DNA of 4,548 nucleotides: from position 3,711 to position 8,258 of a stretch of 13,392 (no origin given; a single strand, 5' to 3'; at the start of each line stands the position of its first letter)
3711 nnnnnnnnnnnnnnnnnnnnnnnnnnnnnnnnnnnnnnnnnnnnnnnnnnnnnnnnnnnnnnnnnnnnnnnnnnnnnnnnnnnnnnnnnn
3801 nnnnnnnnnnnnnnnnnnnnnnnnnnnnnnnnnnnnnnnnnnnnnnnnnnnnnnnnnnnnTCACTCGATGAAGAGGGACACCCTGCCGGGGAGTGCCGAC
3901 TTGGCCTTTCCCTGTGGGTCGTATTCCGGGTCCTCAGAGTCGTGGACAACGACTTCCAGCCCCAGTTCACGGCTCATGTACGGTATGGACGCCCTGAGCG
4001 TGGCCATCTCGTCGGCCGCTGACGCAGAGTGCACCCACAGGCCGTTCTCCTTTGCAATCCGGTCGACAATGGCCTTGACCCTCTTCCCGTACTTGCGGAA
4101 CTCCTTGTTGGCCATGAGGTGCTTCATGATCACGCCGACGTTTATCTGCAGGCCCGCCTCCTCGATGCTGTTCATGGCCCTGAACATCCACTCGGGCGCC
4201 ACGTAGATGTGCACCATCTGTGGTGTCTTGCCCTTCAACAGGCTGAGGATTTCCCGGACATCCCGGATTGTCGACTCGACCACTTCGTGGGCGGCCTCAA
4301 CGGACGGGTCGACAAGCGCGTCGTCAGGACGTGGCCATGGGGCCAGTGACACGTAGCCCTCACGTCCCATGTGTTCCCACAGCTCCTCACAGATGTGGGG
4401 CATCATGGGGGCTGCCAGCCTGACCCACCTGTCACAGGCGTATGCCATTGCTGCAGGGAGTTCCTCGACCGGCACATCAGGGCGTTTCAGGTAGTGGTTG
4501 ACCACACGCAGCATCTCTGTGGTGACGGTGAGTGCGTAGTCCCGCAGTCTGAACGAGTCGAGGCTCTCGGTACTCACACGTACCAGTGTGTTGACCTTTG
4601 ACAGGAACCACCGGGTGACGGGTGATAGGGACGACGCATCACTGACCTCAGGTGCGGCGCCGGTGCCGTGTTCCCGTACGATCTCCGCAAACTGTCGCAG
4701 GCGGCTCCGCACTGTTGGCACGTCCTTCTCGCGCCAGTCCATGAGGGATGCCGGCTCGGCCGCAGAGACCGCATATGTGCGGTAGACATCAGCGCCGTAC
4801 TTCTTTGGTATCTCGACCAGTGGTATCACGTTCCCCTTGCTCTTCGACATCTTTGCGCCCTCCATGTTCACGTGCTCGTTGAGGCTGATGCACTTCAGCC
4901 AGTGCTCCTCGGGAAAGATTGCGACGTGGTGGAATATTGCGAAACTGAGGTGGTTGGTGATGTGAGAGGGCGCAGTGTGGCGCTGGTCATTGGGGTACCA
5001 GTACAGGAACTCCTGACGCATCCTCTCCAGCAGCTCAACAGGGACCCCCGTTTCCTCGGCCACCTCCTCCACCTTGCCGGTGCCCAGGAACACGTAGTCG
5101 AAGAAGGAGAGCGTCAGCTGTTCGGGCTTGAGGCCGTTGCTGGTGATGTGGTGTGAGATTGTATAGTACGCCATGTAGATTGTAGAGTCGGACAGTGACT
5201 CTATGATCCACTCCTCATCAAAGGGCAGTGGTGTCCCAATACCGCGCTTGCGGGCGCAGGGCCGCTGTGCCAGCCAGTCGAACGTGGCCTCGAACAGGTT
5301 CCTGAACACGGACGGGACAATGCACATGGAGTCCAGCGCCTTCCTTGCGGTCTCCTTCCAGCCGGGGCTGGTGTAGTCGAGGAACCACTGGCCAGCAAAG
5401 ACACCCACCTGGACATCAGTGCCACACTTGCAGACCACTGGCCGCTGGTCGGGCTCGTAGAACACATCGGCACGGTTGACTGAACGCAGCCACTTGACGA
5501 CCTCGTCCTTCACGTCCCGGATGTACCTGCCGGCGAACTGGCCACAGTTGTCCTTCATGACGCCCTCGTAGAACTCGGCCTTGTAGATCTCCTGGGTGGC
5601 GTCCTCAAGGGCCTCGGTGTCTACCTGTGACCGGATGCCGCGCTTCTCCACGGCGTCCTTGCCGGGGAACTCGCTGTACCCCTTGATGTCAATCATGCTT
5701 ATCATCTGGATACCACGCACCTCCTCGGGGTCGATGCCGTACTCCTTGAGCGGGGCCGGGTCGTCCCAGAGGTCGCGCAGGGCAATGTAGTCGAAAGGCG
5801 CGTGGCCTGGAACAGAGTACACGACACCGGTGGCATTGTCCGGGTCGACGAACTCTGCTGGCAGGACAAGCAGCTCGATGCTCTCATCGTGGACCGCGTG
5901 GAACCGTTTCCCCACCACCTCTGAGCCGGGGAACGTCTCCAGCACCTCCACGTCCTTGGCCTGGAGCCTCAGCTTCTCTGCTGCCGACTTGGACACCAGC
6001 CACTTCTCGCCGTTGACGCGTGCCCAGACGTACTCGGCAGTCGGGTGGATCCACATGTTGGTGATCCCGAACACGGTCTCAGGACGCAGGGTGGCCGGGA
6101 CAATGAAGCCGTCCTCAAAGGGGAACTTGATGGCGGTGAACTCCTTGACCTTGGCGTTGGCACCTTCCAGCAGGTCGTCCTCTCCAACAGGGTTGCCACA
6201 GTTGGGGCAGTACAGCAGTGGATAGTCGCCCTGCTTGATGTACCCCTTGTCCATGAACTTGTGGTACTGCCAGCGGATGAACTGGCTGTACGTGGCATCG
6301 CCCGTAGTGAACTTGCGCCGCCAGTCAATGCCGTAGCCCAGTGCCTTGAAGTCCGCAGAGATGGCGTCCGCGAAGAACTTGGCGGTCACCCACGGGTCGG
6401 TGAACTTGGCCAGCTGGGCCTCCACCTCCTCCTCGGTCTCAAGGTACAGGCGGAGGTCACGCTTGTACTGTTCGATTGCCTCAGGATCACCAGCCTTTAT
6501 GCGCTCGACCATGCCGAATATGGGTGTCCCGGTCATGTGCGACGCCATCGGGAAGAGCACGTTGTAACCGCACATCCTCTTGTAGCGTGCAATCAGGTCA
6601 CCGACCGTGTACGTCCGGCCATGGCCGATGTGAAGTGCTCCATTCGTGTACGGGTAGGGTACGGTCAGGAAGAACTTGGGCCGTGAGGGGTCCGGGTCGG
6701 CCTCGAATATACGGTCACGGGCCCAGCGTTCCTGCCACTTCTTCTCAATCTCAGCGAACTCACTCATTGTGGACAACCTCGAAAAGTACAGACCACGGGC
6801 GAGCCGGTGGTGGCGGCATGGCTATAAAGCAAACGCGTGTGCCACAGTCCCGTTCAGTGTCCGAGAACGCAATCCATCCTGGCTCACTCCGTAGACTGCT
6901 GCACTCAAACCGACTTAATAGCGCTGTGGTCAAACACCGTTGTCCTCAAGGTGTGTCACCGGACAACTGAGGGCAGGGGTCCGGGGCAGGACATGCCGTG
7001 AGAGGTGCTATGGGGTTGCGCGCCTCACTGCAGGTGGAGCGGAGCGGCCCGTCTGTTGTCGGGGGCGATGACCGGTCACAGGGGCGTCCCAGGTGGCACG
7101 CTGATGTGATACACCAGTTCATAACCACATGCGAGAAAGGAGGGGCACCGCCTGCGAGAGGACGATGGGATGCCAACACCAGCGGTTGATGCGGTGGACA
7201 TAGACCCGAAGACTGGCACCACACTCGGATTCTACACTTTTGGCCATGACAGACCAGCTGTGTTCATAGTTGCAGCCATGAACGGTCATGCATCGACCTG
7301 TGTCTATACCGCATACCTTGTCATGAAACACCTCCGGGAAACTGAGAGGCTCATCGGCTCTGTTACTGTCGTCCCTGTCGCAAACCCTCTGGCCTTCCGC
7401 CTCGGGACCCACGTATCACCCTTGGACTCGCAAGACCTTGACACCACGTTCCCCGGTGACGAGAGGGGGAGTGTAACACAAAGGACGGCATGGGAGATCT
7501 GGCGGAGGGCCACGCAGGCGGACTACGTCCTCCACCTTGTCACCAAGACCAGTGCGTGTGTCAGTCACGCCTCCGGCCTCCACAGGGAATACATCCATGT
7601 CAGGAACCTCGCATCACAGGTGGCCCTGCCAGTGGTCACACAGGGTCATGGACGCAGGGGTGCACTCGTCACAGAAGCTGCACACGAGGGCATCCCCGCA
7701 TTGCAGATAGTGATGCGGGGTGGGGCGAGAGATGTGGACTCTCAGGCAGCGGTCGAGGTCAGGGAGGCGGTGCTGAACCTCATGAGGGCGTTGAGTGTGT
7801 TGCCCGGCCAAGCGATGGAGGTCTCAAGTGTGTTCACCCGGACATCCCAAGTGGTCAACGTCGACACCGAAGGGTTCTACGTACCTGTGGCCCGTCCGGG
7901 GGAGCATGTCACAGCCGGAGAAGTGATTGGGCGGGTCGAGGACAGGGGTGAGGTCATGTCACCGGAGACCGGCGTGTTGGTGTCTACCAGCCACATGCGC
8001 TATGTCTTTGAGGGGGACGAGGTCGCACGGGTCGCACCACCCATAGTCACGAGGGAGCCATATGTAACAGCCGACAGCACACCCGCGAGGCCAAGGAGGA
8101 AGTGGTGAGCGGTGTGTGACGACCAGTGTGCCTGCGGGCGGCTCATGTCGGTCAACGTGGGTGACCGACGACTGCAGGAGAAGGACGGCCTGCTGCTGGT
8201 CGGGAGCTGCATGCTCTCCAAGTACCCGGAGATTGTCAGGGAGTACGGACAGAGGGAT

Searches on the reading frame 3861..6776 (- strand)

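Call 8: search_protein_families(library=pfam, proteins=[window:3861-6776:-], max_evalue=0.01)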
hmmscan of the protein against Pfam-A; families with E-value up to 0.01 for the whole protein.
window:3861-6776:- (971 aa): 4 families
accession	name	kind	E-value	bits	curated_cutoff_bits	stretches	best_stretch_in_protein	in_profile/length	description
PF00133.28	tRNA-synt_1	-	2.9e-30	105.8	22.7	2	13-519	1-245/414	tRNA synthetases class I (I, L, M and V)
PF08264.19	Anticodon_1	-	4.4e-22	79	25.1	1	722-850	2-142/148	Anticodon-binding domain of tRNA ligase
PF09334.17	tRNA-synt_1g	-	4.2e-21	75.6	20.1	2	36-105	2-71/391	tRNA synthetases class I (M)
PF01406.26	tRNA-synt_1e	-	5.3e-09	36.3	27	1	624-687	235-297/301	tRNA synthetases class I (C) catalytic domain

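Call 9: search_protein_families(library=ncbifam, proteins=[window:3861-6776:-], max_evalue=0.01)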
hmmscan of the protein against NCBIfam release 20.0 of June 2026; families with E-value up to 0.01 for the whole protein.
window:3861-6776:- (971 aa): 23 families
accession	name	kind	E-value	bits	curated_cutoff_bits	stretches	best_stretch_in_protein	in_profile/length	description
NF008957.0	PRK12300.1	subfamily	0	1164.8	677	1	5-971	4-946/946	leucine--tRNA ligase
TIGR00395.1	leuS_arch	equivalog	8.6e-300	997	648.5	1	9-970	2-937/938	leucine--tRNA ligase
TIGR00422.1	valS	equivalog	4.2e-68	230.2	612.1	3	6-248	6-235/863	valine--tRNA ligase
NF009687.0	PRK13208.1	equivalog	1.2e-63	215.6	738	2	5-248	10-234/801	valine--tRNA ligase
NF004349.1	PRK05729.1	equivalog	8.2e-55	186.4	704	2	7-248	6-229/860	valine--tRNA ligase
TIGR00396.1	leuS_bact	equivalog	8.4e-53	179.7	548.4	3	6-85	2-81/843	leucine--tRNA ligase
TIGR00392.1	ileS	equivalog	7.7e-52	176.5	621.4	2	5-332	6-341/861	isoleucine--tRNA ligase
NF011492.0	PRK14900.1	equivalog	2.3e-39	135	1783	2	5-249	13-245/1044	valine--tRNA ligase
NF000540.1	alt_ValS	exception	4.7e-35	120.8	900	2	8-248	7-250/827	valine--tRNA ligase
NF000258.1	MupB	exception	6e-24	83.9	1900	2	11-331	9-325/1033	mupirocin-resistant isoleucine--tRNA ligase MupB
TIGR00398.1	metG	equivalog_domain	1.2e-23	83.6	336.35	3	36-91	2-57/530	methionine--tRNA ligase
NF008900.0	PRK12267.1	equivalog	2.2e-19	69.4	598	2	33-77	4-48/648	methionine--tRNA ligase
NF040702.1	ileS_w_GNAT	exception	6.1e-19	67.2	1999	1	5-201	17-206/1100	isoleucine--tRNA ligase, N-acetyltransferase domain-containing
NF000257.1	MupA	exception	9.7e-18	63.3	1900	2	18-331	16-321/1024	mupirocin-resistant isoleucine--tRNA ligase MupA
NF001100.0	PRK00133.1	equivalog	1.1e-17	63.9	587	2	34-107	6-79/676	methionine--tRNA ligase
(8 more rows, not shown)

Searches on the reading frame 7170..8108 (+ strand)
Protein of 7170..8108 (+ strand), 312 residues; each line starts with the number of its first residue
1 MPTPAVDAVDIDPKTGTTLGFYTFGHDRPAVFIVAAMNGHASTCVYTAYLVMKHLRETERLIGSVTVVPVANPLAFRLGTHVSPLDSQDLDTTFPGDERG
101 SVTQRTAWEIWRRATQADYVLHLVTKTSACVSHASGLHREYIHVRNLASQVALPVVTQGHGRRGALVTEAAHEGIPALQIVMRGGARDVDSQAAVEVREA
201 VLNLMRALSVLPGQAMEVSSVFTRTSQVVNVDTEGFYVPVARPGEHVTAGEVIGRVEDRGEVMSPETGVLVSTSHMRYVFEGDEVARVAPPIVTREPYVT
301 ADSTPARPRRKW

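Call 8: search_protein_families(library=pfam, proteins=[window:7170-8108:+], max_evalue=0.01)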
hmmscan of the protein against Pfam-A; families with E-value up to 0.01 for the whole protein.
window:7170-8108:+ (312 aa): 1 family
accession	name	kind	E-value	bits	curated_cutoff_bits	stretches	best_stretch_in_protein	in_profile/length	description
PF24827.1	AstE_AspA_cat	-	1.8e-13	50.9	25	1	29-207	3-191/192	Succinylglutamate desuccinylase/Aspartoacylase catalytic domain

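Call 9: search_protein_families(library=ncbifam, proteins=[window:7170-8108:+], max_evalue=0.01)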
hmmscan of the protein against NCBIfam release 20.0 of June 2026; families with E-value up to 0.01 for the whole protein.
window:7170-8108:+ (312 aa): 1 family
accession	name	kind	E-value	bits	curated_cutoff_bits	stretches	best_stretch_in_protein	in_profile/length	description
TIGR02994.1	ectoine_eutE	equivalog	3.5e-10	39.4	402.7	1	56-260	74-289/325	N(2)-acetyl-L-2,4-diaminobutanoate deacetylase DoeB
